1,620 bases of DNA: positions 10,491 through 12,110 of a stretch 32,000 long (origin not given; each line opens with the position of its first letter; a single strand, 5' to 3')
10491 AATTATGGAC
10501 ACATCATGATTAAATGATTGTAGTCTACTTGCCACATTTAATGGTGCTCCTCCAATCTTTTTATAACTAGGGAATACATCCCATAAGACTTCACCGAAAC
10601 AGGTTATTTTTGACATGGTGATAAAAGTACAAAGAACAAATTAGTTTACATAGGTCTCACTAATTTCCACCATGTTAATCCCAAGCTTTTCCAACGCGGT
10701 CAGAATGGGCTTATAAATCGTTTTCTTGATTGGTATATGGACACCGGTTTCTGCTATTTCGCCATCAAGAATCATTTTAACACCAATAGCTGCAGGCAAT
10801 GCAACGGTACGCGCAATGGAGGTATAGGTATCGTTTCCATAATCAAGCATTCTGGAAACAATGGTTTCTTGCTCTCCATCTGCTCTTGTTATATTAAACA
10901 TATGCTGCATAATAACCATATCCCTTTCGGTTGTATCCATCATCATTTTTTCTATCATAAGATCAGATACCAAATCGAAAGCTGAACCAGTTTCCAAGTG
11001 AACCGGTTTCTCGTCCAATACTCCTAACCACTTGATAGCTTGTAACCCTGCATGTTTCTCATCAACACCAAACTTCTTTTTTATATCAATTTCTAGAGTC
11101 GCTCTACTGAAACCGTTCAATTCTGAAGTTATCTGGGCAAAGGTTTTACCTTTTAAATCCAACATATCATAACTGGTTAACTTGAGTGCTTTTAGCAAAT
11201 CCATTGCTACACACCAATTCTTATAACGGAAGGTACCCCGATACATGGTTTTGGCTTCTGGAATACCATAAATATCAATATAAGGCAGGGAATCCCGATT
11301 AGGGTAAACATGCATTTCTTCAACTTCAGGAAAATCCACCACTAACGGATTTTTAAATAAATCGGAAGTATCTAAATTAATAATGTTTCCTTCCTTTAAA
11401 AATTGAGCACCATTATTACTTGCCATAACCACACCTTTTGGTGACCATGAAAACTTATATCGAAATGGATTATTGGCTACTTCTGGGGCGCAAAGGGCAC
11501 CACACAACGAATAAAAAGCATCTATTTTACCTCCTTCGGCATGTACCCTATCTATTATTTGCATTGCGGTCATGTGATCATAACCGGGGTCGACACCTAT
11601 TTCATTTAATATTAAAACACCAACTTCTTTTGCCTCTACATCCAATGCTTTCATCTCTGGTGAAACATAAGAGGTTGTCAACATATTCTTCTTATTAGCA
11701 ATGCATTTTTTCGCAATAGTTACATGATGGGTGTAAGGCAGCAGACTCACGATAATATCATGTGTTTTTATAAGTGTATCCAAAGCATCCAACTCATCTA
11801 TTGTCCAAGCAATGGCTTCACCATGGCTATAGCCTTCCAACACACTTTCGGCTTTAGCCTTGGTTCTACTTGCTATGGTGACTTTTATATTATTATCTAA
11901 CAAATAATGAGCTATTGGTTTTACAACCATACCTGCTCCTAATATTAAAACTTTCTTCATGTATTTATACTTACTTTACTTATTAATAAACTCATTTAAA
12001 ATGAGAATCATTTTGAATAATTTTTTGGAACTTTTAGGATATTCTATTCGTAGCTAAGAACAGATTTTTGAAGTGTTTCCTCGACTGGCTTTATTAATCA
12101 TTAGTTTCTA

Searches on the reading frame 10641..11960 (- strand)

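Call 11: search_protein_families(library=pfam, proteins=[window:10641-11960:-])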
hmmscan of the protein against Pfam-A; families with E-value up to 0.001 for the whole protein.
window:10641-11960:- (439 aa): 4 families
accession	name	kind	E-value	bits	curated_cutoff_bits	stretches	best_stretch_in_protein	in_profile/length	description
PF16653.10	Sacchrp_dh_C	-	2.3e-73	248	31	1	122-428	1-265/265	Saccharopine dehydrogenase C-terminal domain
PF03435.24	Sacchrp_dh_NADP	-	4.6e-23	82.4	25.1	1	4-117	1-128/129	Saccharopine dehydrogenase NADP binding domain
PF01488.26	Shikimate_DH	-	4.6e-10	40.2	24.3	1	2-78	13-87/138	Shikimate / quinate 5-dehydrogenase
PF03807.23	F420_oxidored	-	0.00057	20.9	21.6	0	3-86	1-79/94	NADP oxidoreductase coenzyme F420-dependent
